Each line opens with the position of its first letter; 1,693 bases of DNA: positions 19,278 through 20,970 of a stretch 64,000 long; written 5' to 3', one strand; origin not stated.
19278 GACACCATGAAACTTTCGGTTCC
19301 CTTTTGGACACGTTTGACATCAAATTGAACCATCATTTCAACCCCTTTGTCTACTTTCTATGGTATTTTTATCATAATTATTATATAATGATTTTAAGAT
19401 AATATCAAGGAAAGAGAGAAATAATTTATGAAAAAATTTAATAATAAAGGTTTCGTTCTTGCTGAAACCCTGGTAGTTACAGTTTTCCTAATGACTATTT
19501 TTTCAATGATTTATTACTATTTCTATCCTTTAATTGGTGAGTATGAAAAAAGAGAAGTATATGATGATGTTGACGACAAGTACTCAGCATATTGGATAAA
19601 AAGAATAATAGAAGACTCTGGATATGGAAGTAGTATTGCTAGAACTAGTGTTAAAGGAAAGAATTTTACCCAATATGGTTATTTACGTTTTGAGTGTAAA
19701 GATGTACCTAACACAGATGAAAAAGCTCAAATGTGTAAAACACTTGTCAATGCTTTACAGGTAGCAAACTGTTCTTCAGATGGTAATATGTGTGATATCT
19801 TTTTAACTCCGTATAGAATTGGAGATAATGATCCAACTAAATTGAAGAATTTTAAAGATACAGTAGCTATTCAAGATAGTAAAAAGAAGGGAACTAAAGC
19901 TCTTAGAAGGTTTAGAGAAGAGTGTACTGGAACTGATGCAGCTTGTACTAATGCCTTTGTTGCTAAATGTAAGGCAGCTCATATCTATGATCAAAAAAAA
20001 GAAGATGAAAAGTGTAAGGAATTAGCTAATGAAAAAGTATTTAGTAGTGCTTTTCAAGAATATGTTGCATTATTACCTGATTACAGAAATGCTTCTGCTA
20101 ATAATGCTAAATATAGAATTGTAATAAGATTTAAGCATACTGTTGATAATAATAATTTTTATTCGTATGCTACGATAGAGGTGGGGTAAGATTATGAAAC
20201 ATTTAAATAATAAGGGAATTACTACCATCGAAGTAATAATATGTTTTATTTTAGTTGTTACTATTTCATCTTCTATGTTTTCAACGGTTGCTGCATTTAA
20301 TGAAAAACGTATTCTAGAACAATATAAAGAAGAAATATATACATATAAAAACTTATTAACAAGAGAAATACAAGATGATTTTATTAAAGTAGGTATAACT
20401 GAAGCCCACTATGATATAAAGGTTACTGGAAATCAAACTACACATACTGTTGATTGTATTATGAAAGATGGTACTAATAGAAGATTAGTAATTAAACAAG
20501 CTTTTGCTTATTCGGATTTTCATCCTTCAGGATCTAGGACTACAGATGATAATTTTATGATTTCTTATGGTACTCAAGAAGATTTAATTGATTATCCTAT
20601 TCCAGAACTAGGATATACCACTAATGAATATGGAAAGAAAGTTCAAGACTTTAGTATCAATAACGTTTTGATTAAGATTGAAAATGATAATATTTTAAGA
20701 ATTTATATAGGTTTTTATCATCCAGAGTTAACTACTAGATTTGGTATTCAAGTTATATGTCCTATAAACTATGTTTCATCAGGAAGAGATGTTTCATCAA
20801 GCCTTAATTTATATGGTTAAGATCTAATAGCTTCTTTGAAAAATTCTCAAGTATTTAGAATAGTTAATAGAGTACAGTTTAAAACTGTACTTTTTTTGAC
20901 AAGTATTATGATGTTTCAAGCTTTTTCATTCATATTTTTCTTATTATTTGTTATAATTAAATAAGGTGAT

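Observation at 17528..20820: Divergent minimal type IV filament module: ATPase facing two prepilins, no platform protein or prepilin peptidase nearby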

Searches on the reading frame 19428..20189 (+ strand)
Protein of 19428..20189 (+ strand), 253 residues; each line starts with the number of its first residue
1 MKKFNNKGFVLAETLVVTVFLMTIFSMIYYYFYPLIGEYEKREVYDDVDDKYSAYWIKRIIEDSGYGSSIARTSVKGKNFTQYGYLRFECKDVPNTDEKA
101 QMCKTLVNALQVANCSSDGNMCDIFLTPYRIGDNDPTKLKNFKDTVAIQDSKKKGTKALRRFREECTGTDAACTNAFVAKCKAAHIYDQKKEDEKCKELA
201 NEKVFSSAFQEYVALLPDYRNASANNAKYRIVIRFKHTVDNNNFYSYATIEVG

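Call 4: search_protein_families(library=pfam, proteins=[window:19428-20189:+], max_evalue=0.1)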
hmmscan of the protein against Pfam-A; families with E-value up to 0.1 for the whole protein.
window:19428-20189:+ (253 aa): 0 families

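Call 7: find_encoding_contigs(protein=window:19428-20186:+, flank=10000, max_places=10)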
Protein window:19428-20186:+ (253 aa): 6 contigs read that carry it; 4 places shown.
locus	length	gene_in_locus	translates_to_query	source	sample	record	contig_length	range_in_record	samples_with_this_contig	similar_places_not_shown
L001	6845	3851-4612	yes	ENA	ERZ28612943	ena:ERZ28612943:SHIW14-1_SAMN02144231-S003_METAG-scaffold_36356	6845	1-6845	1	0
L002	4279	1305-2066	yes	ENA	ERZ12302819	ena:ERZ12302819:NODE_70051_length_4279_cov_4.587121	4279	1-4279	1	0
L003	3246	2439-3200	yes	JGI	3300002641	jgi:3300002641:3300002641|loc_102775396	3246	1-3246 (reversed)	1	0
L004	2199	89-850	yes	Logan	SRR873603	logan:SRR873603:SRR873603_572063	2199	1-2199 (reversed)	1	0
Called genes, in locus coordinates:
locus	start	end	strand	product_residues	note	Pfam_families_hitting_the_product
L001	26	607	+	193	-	-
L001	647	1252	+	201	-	-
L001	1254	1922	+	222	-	PF01712:dNK (faint), PF02223:Thymidylate_kin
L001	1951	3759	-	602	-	PF00437:T2SSE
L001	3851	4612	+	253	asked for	-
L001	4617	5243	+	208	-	-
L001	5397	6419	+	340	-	PF13180:PDZ_2 (weak), PF05362:Lon_C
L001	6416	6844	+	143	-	?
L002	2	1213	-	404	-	?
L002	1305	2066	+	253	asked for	-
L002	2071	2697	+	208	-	-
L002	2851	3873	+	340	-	PF13180:PDZ_2 (weak), PF05362:Lon_C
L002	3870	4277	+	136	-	?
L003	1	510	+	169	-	?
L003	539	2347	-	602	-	PF00437:T2SSE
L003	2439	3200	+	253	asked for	-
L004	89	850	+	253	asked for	-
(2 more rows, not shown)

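Call 8: find_homologous_proteins(query=window:19428-20186:+, max_evalue=0.001)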
Query window:19428-20186:+ (253 aa): 328 proteins with E <= 0.001 among 461 candidates; the best 120 are listed.
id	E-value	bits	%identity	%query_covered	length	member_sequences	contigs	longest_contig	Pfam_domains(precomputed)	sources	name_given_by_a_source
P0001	2.6e-164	563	98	100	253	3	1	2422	-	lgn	-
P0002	2.5e-98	347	62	100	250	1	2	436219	-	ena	-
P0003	1.3e-92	328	61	100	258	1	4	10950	-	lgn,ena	-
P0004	1.8e-92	327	62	100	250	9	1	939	-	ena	-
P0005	2.7e-92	327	62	100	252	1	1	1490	-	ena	-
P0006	3.4e-90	320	60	100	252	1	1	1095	-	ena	-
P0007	9.1e-90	319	60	100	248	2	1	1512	-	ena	-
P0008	2.4e-88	314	60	100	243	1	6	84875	-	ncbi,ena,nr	ncbi:MAG: hypothetical protein IJI58_04260 [Bacilli bacterium]|nr:hypothetical protein [Bacilli bact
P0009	2.4e-87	311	61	100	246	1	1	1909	-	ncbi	-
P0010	4.5e-87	310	60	100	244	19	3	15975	-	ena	-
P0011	1.1e-85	305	60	100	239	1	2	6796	-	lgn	-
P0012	2.7e-84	301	58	100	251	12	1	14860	-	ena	-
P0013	8.1e-84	299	56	100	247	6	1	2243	-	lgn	-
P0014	9.5e-84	299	56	100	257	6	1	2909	-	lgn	-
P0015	2.8e-80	287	57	100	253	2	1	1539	-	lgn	-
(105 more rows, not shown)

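Call 16: search_protein_families(library=ncbifam, proteins=[window:19428-20189:+], max_evalue=1)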
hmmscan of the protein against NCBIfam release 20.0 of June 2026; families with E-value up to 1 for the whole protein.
window:19428-20189:+ (253 aa): 3 families
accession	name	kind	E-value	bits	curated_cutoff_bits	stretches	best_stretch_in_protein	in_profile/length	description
NF041013.1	T4P_ComGE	equivalog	0.023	14.8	49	1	5-28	2-25/83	competence type IV pilus minor pilin ComGE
NF040982.1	ComGD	equivalog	0.042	14.2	70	1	6-35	1-29/139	competence type IV pilus minor pilin ComGD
NF046120.1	lipo_SCO0607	equivalog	0.88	9.6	80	1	39-65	57-83/86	SCO0607 family lipoprotein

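Call 55: predict_structure(alignment_id=A1)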
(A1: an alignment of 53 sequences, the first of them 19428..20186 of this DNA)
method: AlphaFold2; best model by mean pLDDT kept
length: 253 residues; sequences in the alignment: 53
mean_pLDDT: 86.2   pTM: 0.78
mean pLDDT of the five models: 86.2, 85.2, 84.2, 84.0, 83.9
residues with pLDDT >= 90: 153; 70-90: 65; 50-70: 35; < 50: 0
segments of 3 or more residues with pLDDT < 50: none
pLDDT, mean of each block of 10 residues (from residue 1): 57 86 91 64 69 92 83 87 93 86 94 93 94 76 84 71 93 95 86 94 94 92 91 94 92 91
secondary structure, 60 per line:
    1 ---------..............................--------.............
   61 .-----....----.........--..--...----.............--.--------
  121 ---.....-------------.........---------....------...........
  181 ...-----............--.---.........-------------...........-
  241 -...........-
elements in order: H10-39 H48-61 H67-70 H75-83 H97-109 E124-128 H142-150 H170-183 H189-200 H207-215 E229-239 E242-252

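Call 58: fold_search(model_id=the predicted structure, library=pdb)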
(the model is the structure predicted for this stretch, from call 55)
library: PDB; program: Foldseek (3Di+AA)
matches with E <= 10: 254; with E <= 0.001: 0
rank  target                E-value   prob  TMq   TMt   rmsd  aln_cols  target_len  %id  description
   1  6fws_B                6.9e-01  0.06  0.15  0.07  15.3       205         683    7  Structure of DinG in complex with ssDNA and ADPBeF (released 2018-12-19)
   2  4de5_B                7.4e-01  0.06  0.09  0.08  12.5        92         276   15  Pantothenate synthetase in complex with fragment 6 (released 2013-03-06)
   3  3mue_B                1.1e+00  0.09  0.09  0.09  13.3        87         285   14  Crystal Structure of Pantoate-beta-Alanine Ligase from Salmonella typhimurium (released 2010-05-26)
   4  4mue_B                1.1e+00  0.05  0.09  0.08  12.5        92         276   15  Crystal strcture of pantothenate synthetase in complex with 2-(5-methoxy-2-(4-(trifluoromethyl)phenylsulfonylcarbamoyl (released 2014-08-27)
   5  6fwr_A                1.1e+00  0.03  0.14  0.07  15.5       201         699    6  Structure of DinG in complex with ssDNA (released 2018-12-19)
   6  3cow_B                1.3e+00  0.04  0.09  0.08  14.1        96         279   17  Crystal Structure of Mycobacterium Tuberculosis Pantothenate Synthetase at 1.8 Ang resolution- in complex with sulphon (released 2008-10-07)
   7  4muj_B                1.6e+00  0.02  0.10  0.10  17.8       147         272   13  Crystal structure of pantothenate synthetase in complex with 2-(2-(benzylsulfonylcarbamoyl)-5-methoxy-1H-indol-1-yl)ac (released 2014-08-27)
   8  3bwl_B                1.7e+00  0.04  0.10  0.18  14.8        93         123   10  Crystal structure of PAS domain of HTR-like protein from Haloarcula marismortui (released 2008-01-15)
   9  1n2h_B                1.7e+00  0.04  0.09  0.08  14.8        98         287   16  Crystal Structure of a Pantothenate Synthetase from M. tuberculosis in complex with a reaction intermediate, pantoyl a (released 2003-04-22)
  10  1n2o_B                1.8e+00  0.04  0.09  0.09  14.0        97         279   14  Crystal Structure of Pantothenate Synthetase from M. tuberculosis, low occupancy of beta-alanine at the pantoate bindi (released 2003-04-23)
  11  3iub_B                1.8e+00  0.03  0.09  0.08  14.7        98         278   16  Crystal structure of pantothenate synthetase from Mycobacterium tuberculosis in complex with 5-Methoxy-N-(5-methylpyri (released 2009-10-13)
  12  3ivc_B                1.9e+00  0.04  0.09  0.09  14.0        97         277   14  Crystal structure of pantothenate synthetase in complex with 2-(2-((benzofuran-2-ylmethoxy)carbonyl)-5-methoxy-1H-indo (released 2009-10-13)
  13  1n2b_B                1.9e+00  0.03  0.09  0.08  14.7        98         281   16  Crystal Structure of a Pantothenate Synthetase from M. tuberculosis in complex with AMPCPP and pantoate, higher occupa (released 2003-04-22)
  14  2hql_C                2.1e+00  0.15  0.10  0.24   3.3        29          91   14  Crystal structure of a small single-stranded DNA binding protein from Mycoplasma pneumoniae (released 2007-05-01)
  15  9q6a_B                2.1e+00  0.05  0.12  0.13  18.6       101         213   12  Crystal structure of octameric COMMD-like protein MBK5214510 from Flavobacteriaceae bacterium (released 2025-10-01)
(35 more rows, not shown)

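Call 72: search_protein_representatives(alignment_id=A1)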
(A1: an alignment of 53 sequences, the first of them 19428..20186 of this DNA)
Query: 53 sequences, 242 profile positions. Proteins with E-value up to 0.001 (for the whole library): 787; up to 1e-10: 386; up to 1e-30: 90. The best 150 are listed.
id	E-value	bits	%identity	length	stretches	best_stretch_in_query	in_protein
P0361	1.1e-101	356.2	-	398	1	3-242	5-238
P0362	2.8e-93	328.8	-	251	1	1-242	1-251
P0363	2.2e-89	316.0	-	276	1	1-242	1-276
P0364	6.1e-87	308.0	-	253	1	1-242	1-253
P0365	5.3e-86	305.0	-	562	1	4-242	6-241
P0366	2.2e-85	302.9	-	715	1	4-242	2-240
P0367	5.0e-82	291.9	-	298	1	1-241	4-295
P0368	1.2e-81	290.7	-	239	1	1-242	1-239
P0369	3.2e-78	279.5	-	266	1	1-242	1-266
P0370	1.7e-77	277.1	-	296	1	1-242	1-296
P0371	3.3e-75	269.6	-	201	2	1-145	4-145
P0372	1.0e-73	264.7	-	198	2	1-145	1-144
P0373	1.4e-71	257.8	-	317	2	1-145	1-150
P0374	7.4e-71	255.4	-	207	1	22-242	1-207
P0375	6.8e-70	252.2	-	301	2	1-145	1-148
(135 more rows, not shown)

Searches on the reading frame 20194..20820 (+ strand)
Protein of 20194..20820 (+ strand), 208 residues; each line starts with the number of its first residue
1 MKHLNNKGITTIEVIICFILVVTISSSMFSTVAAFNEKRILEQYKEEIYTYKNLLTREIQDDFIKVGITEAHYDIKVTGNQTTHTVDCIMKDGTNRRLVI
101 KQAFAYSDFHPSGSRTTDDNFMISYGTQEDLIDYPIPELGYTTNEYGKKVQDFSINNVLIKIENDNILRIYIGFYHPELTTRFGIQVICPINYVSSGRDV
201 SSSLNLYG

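Call 4: search_protein_families(library=pfam, proteins=[window:20194-20820:+], max_evalue=0.1)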
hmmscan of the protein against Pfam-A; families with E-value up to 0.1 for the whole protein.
window:20194-20820:+ (208 aa): 0 families

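Call 16: search_protein_families(library=ncbifam, proteins=[window:20194-20820:+], max_evalue=1)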
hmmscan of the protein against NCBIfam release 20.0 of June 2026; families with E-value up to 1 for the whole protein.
window:20194-20820:+ (208 aa): 2 families
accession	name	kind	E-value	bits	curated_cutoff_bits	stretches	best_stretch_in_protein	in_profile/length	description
NF041013.1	T4P_ComGE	equivalog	0.00063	19.8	49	1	5-81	2-75/83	competence type IV pilus minor pilin ComGE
NF007800.0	PRK10506.1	equivalog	0.17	11.7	158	1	5-53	7-55/163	prepilin peptidase-dependent protein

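Call 61: find_homologous_proteins(query=window:20194-20817:+, max_evalue=0.001)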
Query window:20194-20817:+ (208 aa): 205 proteins with E <= 0.001 among 266 candidates; the best 120 are listed.
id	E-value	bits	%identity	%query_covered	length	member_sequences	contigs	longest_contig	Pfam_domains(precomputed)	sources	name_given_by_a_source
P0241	8.4e-129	445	97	100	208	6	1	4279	-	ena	-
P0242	2.4e-86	307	66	100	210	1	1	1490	-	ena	-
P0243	1.4e-83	298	64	100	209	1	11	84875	-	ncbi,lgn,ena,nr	ncbi:MAG: hypothetical protein IJI58_04265 [Bacilli bacterium]|nr:hypothetical protein [Bacilli bact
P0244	1.8e-83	297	66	98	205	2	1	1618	-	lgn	-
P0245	4.2e-83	296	65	100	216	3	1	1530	-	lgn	-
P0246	1.5e-82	294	65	100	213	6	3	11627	-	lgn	-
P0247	2.0e-82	294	64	99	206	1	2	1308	-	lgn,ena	-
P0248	1.1e-81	292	65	98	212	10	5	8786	-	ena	-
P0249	1.1e-81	291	63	98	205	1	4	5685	-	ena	-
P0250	8.1e-81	289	63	100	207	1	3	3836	-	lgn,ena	-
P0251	8.4e-81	289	63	98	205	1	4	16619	-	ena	-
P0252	2.0e-80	287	61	98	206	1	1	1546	-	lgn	-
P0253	6.4e-80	286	63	96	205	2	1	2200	-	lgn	-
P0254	7.0e-80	286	60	99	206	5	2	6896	-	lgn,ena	-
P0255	1.3e-78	281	61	100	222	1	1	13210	-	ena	-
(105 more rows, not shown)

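Call 71: predict_structure(alignment_id=A2)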
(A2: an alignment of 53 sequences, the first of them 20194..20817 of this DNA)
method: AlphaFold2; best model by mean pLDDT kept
length: 208 residues; sequences in the alignment: 53
mean_pLDDT: 88.8   pTM: 0.75
mean pLDDT of the five models: 88.8, 88.3, 88.0, 87.3, 86.8
residues with pLDDT >= 90: 162; 70-90: 22; 50-70: 18; < 50: 6
segments of 3 or more residues with pLDDT < 50: 198-201
pLDDT, mean of each block of 10 residues (from residue 1): 58 91 95 92 95 94 91 95 96 95 91 91 96 95 93 94 93 94 92 64 52
secondary structure, 60 per line:
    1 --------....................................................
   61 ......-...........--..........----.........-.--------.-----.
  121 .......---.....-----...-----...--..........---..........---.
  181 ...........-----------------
elements in order: H9-66 E68-78 E81-90 E95-103 E120-127 E131-135 E141-143 E149-151 E154-163 E167-176 E180-191

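Call 75: fold_search(model_id=the predicted structure, library=pdb)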
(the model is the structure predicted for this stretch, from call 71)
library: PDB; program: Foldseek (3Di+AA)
matches with E <= 10: 714; with E <= 0.001: 0
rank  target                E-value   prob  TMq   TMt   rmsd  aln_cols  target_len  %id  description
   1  1i4u_B                4.7e-02  0.66  0.21  0.23  10.3       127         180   11  THE C1 SUBUNIT OF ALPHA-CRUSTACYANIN (released 2001-09-19)
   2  5kew_B                5.8e-02  0.44  0.19  0.26  10.6       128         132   12  Vibrio parahaemolyticus VtrA/VtrC complex bound to the bile salt taurodeoxycholate (released 2016-07-20)
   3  9a5z_A                6.4e-02  0.33  0.15  0.18  16.6       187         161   13  Integrative model of YPMB-MREC by crosslinking MS and deep learning (released 2024-09-18)
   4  1h91_A                8.0e-02  0.57  0.21  0.23   8.0       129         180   12  The crystal structure of lobster apocrustacyanin A1 using softer X-rays. (released 2001-09-06)
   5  2j04_D                8.0e-02  0.14  0.13  0.07  16.7       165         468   10  The tau60-tau91 subcomplex of yeast transcription factor IIIC (released 2006-10-23)
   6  5c70_A                9.4e-02  0.38  0.18  0.08  12.3       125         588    8  The structure of Aspergillus oryzae beta-glucuronidase (released 2016-06-15)
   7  3hn3_A                1.0e-01  0.28  0.18  0.08  13.9       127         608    9  Human beta-glucuronidase at 1.7 A resolution (released 2009-12-01)
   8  4alo_A                1.1e-01  0.47  0.20  0.22  10.4       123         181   14  STRUCTURE AND PROPERTIES OF H1 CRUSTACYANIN FROM LOBSTER HOMARUS AMERICANUS (released 2012-08-08)
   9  2hzq                  1.1e-01  0.35  0.19  0.22  11.7       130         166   12  Crystal structure of human apolipoprotein D (ApoD) in complex with progesterone (released 2007-08-14)
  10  2hzr                  1.2e-01  0.51  0.21  0.25  11.8       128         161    9  Crystal structure of human apolipoprotein D (ApoD) (released 2007-08-14)
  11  1i4u_A                1.2e-01  0.51  0.21  0.23   7.9       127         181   12  THE C1 SUBUNIT OF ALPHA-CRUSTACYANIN (released 2001-09-19)
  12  7yx1_A                1.3e-01  0.57  0.21  0.24  10.4       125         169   10  Sandercyanin fluorescent protein - Y142A variant bound to BV (released 2022-07-27)
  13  5kew_F                1.4e-01  0.35  0.18  0.26   9.4       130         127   12  Vibrio parahaemolyticus VtrA/VtrC complex bound to the bile salt taurodeoxycholate (released 2016-07-20)
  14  5epq_A                1.5e-01  0.47  0.21  0.26  11.5       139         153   11  Structure at 1.75 A resolution of a glycosylated, lipid-binding, lipocalin-like protein (released 2015-12-02)
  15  1s2p_A                1.6e-01  0.41  0.21  0.23  10.3       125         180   11  The structure and refinement of apocrustacyanin C2 to 1.3A resolution and the search for differences between this prot (released 2004-03-02)
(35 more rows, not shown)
